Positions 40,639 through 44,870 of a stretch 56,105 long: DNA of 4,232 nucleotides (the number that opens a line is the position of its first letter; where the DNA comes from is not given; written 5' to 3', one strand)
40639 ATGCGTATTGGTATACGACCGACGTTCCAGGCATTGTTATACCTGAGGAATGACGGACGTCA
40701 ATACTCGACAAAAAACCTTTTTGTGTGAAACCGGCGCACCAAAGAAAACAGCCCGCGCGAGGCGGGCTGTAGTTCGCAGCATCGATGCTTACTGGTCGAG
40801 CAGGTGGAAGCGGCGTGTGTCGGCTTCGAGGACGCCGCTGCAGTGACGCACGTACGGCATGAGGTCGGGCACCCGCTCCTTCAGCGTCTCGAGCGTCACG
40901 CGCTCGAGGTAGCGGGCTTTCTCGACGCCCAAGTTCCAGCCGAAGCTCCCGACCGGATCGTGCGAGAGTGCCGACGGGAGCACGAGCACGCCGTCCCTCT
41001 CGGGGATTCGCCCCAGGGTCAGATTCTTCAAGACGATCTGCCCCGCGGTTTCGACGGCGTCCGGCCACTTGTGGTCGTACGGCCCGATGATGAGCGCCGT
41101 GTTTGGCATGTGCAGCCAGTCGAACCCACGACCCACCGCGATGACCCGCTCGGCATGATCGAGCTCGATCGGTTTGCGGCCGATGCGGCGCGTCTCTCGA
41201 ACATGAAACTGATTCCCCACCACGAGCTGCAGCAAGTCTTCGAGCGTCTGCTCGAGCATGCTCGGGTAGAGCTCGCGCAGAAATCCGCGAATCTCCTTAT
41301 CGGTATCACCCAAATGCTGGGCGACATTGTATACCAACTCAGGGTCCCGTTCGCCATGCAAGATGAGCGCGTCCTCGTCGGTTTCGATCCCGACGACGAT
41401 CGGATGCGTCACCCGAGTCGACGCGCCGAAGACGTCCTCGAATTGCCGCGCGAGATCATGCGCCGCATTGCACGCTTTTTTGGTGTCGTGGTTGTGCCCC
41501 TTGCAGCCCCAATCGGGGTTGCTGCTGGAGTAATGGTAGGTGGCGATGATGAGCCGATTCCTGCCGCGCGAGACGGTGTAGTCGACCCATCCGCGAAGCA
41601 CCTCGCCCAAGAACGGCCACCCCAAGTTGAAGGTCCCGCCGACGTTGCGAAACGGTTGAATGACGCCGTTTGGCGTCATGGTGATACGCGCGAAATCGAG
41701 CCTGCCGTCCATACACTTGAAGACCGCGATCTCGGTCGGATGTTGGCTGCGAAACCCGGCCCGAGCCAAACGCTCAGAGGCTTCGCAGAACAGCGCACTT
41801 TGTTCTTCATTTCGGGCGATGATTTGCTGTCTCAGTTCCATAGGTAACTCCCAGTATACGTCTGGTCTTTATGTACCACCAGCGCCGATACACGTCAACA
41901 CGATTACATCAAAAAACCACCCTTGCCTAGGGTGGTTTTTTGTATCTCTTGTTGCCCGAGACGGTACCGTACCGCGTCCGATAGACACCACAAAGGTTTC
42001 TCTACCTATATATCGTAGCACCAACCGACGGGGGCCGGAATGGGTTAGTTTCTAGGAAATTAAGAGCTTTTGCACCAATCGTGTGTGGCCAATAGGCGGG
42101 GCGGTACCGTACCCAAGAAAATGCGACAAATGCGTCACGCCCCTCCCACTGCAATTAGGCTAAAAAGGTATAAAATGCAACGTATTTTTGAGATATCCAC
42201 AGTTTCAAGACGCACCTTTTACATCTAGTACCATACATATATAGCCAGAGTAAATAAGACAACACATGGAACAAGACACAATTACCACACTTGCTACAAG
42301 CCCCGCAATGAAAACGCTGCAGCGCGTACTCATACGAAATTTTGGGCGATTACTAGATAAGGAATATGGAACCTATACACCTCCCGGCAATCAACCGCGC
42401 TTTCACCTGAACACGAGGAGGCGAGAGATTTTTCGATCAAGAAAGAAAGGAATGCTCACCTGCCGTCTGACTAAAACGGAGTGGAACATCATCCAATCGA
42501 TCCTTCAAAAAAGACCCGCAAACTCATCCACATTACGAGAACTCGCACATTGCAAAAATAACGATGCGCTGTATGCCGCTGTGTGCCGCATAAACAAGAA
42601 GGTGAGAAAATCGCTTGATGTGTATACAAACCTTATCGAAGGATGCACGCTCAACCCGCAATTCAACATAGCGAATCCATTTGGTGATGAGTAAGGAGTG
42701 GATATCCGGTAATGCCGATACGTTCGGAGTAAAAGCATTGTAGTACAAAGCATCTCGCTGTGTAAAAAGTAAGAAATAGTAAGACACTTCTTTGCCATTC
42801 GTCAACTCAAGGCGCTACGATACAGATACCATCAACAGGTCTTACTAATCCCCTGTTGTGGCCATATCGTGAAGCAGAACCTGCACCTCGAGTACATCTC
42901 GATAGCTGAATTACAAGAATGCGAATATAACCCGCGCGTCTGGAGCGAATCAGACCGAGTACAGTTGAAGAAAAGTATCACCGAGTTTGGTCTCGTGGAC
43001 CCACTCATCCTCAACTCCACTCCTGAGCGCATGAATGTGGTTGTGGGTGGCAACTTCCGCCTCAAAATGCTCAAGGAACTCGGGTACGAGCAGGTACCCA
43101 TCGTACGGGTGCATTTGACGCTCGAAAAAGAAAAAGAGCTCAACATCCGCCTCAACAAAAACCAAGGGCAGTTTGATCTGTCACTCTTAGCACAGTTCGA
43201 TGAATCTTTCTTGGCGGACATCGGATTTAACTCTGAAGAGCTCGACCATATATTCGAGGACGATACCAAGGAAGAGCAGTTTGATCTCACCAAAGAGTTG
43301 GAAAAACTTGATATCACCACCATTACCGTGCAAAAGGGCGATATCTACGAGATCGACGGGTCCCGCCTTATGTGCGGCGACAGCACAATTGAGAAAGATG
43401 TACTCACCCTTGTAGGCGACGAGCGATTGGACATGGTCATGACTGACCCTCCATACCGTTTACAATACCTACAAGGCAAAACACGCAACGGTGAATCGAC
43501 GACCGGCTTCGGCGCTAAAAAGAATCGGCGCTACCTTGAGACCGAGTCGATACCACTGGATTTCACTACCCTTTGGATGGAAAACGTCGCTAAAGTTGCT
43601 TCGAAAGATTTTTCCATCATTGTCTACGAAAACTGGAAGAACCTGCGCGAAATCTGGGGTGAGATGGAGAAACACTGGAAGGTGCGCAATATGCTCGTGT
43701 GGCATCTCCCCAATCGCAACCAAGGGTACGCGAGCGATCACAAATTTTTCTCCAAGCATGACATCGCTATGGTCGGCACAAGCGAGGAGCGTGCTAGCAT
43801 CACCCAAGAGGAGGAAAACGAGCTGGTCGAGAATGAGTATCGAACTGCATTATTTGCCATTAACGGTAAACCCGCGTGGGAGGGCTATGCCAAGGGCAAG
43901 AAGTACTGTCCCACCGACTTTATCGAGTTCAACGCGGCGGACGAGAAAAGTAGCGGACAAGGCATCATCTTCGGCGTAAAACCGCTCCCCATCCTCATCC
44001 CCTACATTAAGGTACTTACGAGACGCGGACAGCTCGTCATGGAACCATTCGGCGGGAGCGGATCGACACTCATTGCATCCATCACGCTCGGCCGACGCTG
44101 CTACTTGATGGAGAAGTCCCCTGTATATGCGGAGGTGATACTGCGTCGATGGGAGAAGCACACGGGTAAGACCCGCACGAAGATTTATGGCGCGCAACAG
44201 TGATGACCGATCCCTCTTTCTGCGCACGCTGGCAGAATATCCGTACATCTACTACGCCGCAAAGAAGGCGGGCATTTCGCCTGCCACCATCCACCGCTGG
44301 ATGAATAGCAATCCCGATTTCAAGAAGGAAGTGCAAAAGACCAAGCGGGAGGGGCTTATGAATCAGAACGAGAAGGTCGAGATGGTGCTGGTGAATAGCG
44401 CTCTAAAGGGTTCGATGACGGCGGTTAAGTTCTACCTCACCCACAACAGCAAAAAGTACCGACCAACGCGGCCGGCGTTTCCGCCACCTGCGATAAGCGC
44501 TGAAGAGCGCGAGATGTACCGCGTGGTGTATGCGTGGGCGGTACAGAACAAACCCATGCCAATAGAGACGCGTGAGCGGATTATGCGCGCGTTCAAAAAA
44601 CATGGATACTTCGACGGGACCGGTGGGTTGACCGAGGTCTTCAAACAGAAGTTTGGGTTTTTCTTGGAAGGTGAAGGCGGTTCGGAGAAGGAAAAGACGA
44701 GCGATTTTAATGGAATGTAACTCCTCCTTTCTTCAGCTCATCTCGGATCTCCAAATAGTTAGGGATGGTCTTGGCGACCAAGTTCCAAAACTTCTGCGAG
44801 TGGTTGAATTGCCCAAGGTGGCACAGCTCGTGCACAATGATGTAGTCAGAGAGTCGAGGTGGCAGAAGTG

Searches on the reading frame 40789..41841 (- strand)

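Call 53: search_protein_families(library=pfam, proteins=[window:40789-41841:-], max_evalue=0.0001)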
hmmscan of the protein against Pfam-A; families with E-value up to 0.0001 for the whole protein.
window:40789-41841:- (350 aa): 1 family
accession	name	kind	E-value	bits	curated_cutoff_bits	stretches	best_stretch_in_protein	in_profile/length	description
PF20686.2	CsoSCA_cat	-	5.9e-08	32.9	21.5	1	91-162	75-150/236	Carboxysome Shell Carbonic Anhydrase, catalytic domain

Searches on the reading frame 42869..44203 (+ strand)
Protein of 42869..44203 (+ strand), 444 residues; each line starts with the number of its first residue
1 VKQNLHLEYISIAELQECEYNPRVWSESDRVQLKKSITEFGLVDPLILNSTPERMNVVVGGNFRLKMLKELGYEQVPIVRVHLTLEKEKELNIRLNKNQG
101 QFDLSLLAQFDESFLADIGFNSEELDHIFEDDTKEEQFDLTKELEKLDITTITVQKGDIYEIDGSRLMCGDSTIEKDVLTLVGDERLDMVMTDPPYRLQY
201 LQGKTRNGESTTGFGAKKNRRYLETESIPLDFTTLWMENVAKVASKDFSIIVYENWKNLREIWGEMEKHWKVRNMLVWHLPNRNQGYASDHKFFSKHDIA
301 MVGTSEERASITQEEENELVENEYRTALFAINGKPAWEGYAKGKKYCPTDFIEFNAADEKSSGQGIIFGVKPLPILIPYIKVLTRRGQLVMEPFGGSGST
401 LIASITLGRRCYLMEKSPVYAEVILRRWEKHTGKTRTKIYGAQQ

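Call 53: search_protein_families(library=pfam, proteins=[window:42869-44203:+], max_evalue=0.0001)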
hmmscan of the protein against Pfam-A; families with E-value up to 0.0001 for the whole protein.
window:42869-44203:+ (444 aa): 2 families
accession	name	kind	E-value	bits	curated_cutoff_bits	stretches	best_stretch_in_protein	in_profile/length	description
PF01555.25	N6_N4_Mtase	-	2.7e-18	67.2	26.7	1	188-424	2-219/221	DNA methylase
PF02195.25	ParB_N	-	3.6e-08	33.8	26.3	1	7-81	3-78/95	ParB N-terminal domain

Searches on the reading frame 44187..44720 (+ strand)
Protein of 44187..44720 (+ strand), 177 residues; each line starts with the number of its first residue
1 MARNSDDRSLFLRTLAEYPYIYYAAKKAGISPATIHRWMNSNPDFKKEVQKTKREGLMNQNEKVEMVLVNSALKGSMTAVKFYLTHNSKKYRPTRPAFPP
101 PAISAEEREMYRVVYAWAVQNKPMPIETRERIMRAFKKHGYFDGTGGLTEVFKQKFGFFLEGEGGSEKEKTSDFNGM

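Call 79: search_protein_families(library=pfam, proteins=[window:44187-44720:+], max_evalue=0.0001)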
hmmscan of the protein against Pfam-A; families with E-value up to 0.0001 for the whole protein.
window:44187-44720:+ (177 aa): 1 family
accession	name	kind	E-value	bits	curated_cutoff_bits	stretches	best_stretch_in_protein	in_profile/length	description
PF00356.27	LacI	-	3.4e-05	24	27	0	25-52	6-29/46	Bacterial regulatory proteins, lacI family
